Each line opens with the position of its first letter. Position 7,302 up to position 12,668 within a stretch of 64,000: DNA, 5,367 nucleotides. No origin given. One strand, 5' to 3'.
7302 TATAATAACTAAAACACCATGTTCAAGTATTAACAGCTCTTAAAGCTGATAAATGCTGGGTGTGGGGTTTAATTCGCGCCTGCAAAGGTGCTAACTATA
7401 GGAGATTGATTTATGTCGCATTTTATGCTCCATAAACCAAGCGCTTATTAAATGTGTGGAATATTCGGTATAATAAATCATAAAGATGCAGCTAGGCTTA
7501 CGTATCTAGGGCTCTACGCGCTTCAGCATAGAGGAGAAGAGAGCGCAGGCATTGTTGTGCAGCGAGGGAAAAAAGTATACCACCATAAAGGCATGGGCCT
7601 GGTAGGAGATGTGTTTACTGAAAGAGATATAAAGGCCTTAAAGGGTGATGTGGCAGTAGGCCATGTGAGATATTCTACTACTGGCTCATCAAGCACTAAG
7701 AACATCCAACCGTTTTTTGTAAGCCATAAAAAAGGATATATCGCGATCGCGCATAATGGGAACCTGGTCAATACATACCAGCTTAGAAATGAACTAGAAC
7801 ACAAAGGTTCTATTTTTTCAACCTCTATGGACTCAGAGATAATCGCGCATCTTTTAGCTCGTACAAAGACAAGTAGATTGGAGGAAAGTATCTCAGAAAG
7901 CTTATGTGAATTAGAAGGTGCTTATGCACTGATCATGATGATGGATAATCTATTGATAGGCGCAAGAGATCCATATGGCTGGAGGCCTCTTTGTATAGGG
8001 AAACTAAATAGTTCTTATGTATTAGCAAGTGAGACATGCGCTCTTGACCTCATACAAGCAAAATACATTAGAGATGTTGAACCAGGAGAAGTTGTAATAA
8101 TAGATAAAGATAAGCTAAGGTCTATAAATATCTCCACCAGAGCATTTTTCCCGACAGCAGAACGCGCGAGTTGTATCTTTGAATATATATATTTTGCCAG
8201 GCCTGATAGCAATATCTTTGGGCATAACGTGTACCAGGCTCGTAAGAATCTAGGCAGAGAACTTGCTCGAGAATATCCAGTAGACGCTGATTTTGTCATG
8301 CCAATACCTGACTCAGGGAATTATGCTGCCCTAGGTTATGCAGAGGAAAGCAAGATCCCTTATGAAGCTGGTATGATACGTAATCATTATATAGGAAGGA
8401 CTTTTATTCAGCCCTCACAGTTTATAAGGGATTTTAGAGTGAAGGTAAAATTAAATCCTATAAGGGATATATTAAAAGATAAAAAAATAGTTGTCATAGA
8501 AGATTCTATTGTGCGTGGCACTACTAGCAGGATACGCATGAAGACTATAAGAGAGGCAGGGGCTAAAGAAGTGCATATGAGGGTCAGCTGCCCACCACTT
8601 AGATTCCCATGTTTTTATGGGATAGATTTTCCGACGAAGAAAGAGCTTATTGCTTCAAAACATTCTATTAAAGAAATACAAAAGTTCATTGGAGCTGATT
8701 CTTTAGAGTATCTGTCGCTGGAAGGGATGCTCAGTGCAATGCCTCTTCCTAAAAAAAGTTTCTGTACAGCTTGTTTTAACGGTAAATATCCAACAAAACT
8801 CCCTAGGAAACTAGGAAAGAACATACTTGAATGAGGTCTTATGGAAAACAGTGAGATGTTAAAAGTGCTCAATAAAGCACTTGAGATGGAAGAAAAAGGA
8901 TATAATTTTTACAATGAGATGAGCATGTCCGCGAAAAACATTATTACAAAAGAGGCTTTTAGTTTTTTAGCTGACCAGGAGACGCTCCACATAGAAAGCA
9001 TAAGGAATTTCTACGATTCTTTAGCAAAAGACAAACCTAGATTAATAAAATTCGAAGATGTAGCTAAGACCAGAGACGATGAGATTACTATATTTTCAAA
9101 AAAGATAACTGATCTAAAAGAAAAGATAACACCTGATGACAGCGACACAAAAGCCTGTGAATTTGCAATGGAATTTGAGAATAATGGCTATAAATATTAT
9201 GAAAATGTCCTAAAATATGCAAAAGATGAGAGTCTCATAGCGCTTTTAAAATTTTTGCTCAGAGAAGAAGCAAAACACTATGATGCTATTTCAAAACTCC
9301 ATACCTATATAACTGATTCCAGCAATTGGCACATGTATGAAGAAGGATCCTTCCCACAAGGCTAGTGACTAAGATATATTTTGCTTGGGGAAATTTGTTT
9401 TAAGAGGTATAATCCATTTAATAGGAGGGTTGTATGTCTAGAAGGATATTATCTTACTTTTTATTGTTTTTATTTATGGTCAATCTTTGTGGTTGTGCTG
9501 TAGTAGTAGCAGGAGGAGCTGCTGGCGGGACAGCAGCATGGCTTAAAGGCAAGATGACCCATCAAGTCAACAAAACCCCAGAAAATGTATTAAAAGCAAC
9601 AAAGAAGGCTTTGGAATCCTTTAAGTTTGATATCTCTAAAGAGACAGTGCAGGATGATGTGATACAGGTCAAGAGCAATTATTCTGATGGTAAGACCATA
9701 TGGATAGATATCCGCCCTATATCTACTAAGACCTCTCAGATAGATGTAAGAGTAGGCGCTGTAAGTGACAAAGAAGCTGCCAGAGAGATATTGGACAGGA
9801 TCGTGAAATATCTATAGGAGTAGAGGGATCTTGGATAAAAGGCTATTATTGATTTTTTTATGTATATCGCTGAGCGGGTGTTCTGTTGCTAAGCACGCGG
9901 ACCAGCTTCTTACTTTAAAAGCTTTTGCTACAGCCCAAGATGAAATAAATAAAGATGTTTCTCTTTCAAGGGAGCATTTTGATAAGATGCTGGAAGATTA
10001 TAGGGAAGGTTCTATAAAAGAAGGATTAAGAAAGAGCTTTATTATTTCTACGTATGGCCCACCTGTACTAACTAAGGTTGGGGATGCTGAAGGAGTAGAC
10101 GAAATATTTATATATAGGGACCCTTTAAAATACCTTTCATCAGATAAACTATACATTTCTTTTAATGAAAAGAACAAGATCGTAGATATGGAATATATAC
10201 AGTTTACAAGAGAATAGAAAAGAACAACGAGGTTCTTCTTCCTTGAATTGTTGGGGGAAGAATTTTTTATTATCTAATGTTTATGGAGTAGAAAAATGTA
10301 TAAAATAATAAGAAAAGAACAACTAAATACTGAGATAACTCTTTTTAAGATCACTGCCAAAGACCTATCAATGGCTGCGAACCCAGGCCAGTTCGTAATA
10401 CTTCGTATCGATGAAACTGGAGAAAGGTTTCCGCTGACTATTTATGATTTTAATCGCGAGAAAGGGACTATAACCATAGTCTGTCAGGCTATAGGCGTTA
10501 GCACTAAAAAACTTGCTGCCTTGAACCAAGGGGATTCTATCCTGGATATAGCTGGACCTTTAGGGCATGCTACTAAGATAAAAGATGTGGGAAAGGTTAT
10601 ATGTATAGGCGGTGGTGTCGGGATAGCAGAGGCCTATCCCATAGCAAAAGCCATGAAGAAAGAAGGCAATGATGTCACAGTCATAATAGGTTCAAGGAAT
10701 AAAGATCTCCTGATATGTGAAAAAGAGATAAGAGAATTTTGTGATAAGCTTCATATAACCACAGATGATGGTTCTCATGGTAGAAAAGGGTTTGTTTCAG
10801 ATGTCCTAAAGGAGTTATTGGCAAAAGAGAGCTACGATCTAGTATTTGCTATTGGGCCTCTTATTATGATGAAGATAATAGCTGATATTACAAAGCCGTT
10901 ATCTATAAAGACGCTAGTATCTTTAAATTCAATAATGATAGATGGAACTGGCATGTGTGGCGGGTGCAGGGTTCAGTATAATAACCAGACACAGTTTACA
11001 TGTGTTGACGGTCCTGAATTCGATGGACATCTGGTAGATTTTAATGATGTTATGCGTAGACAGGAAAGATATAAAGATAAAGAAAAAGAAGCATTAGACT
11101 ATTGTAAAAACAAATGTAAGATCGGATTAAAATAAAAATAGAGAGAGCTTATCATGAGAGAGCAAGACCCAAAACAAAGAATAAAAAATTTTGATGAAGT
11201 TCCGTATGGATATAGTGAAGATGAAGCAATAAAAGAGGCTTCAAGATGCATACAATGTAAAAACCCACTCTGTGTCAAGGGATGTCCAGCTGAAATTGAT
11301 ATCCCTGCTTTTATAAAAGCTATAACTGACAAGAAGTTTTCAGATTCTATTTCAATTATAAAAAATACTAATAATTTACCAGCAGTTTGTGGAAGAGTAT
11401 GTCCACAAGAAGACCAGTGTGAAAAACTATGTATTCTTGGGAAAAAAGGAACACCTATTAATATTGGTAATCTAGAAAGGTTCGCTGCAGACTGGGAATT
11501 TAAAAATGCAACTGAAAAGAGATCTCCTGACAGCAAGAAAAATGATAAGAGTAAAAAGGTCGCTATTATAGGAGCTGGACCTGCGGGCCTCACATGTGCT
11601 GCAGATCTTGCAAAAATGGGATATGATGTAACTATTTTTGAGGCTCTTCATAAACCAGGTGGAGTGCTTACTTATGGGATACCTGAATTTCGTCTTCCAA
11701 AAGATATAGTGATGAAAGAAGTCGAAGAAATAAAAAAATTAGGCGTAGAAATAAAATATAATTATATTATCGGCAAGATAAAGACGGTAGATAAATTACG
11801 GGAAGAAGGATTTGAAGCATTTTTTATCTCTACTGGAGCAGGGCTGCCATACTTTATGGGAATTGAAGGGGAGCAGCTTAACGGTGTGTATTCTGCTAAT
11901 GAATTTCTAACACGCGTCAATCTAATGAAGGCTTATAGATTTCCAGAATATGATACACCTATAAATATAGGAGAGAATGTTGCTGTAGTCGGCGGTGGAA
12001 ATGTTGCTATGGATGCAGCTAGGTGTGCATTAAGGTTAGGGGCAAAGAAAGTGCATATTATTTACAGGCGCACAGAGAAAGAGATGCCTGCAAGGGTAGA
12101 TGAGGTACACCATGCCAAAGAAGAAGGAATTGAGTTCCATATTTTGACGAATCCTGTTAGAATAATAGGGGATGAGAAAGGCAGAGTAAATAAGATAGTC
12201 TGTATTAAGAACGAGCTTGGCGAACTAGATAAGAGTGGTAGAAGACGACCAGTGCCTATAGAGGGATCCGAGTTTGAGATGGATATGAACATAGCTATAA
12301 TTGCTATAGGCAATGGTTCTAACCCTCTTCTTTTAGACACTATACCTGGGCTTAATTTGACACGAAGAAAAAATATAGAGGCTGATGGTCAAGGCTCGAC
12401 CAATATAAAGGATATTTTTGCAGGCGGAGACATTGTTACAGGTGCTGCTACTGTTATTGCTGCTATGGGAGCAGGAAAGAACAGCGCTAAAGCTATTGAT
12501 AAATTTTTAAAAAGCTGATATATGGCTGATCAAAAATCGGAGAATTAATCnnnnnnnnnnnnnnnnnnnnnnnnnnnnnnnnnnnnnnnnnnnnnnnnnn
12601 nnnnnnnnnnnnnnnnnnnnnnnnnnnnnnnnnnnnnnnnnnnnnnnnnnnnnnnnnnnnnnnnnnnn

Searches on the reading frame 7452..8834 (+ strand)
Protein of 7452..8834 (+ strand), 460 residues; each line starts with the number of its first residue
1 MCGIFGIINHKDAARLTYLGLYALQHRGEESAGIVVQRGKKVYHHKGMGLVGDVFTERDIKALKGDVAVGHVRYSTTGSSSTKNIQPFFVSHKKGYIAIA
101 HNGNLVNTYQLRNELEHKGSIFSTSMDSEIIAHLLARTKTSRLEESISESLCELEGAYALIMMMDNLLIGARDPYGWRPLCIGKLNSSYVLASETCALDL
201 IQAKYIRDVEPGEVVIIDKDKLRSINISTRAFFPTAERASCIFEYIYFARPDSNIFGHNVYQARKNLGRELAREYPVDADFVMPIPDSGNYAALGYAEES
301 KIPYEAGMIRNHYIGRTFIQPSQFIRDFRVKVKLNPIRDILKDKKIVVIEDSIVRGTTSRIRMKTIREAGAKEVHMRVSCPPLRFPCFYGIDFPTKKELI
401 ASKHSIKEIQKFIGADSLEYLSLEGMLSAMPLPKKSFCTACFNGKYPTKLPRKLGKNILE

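Call 26: search_protein_families(library=pfam, proteins=[window:7452-8834:+])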
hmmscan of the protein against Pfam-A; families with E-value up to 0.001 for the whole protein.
window:7452-8834:+ (460 aa): 3 families
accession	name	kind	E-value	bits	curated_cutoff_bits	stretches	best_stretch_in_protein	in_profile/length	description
PF13537.11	GATase_7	-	1.3e-19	70.8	25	1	75-198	5-121/123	Glutamine amidotransferase domain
PF13522.11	GATase_6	-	1.4e-18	67.6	27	1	63-194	8-130/130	Glutamine amidotransferase domain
PF13230.11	GATase_4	-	1.5e-07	31.1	23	1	63-137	69-140/272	Glutamine amidotransferases class-II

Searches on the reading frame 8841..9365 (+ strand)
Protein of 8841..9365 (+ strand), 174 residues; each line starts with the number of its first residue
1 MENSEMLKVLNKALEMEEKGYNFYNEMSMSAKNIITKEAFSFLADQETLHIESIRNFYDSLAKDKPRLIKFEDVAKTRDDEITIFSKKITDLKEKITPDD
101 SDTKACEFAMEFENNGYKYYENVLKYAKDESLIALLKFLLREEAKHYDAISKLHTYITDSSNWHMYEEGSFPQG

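Call 62: search_protein_families(library=pfam, max_evalue=0.00001, proteins=[window:8841-9365:+])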
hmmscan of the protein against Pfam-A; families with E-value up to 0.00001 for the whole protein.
window:8841-9365:+ (174 aa): 2 families
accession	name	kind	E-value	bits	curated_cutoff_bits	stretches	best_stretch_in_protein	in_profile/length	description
PF02915.23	Rubrerythrin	-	2.4e-12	47.9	22.8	1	8-153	1-136/137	Rubrerythrin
PF13668.12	Ferritin_2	-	6e-06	26.9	24.7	1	7-153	3-135/138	Ferritin-like domain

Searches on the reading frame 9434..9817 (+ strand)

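Call 62: search_protein_families(library=pfam, max_evalue=0.00001, proteins=[window:9434-9817:+])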
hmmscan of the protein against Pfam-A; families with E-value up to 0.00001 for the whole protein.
window:9434-9817:+ (127 aa): 1 family
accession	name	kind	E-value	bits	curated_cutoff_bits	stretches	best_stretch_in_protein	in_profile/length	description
PF12092.13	DUF3568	-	9.3e-22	77.9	23.2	1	6-124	3-122/124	Protein of unknown function (DUF3568)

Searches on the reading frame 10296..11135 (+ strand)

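Call 62: search_protein_families(library=pfam, max_evalue=0.00001, proteins=[window:10296-11135:+])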
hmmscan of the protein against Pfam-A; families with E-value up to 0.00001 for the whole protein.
window:10296-11135:+ (279 aa): 2 families
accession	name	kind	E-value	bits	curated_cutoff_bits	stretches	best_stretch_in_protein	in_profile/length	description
PF10418.14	DHODB_Fe-S_bind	-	1.7e-13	50.5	23.9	1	211-247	1-40/41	Iron-sulfur cluster binding domain of dihydroorotate dehydrogenase B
PF00175.26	NAD_binding_1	-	2.4e-07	31.8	22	1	104-196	2-108/109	Oxidoreductase NAD-binding domain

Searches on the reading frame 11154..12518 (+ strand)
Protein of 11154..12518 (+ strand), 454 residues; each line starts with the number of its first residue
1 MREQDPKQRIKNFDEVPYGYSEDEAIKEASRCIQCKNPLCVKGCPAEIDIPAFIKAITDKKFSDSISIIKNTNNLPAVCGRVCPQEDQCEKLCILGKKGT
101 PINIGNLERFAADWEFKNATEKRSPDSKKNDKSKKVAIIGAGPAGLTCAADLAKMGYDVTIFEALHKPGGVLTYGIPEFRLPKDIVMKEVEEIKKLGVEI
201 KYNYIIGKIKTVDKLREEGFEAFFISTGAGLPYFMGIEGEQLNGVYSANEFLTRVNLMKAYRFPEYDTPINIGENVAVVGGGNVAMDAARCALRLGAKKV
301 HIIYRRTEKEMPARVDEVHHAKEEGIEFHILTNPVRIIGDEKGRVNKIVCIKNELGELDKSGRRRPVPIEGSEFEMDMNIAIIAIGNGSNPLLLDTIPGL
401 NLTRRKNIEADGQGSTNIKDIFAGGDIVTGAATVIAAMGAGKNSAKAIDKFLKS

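Call 62: search_protein_families(library=pfam, max_evalue=0.00001, proteins=[window:11154-12518:+])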
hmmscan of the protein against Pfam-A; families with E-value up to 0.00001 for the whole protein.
window:11154-12518:+ (454 aa): 10 families
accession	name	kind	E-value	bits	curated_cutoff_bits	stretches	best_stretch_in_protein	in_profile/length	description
PF14691.11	Fer4_20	-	3.9e-44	149.5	25.8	1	9-118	1-111/113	Dihydroprymidine dehydrogenase domain II, 4Fe-4S cluster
PF07992.20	Pyr_redox_2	-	7.3e-36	124.5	26.1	1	134-441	1-291/291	Pyridine nucleotide-disulphide oxidoreductase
PF00070.33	Pyr_redox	-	3.6e-17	63.1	22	2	275-349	1-78/82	Pyridine nucleotide-disulphide oxidoreductase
PF13738.12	Pyr_redox_3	-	2.5e-10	40.6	30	0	271-310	163-200/305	Pyridine nucleotide-disulphide oxidoreductase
PF13450.12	NAD_binding_8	-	4.1e-10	40.2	21.9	1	138-172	1-35/68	NAD(P)-binding Rossmann-like domain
PF01266.30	DAO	-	2e-08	34.6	27.9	1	135-169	1-35/353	FAD dependent oxidoreductase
PF12831.13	FAD_oxidored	-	3.7e-08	33.5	27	0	136-176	2-42/416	FAD dependent oxidoreductase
PF01262.27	AlaDh_PNT_C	-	1.1e-07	32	23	0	275-309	30-63/214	Alanine dehydrogenase/PNT, C-terminal domain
PF01946.23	Thi4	-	3.4e-07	30.2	26.2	1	134-193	18-76/235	Thi4 family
PF03486.20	HI0933_like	-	3e-06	27.3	50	1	135-169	2-36/244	HI0933-like protein Rossmann domain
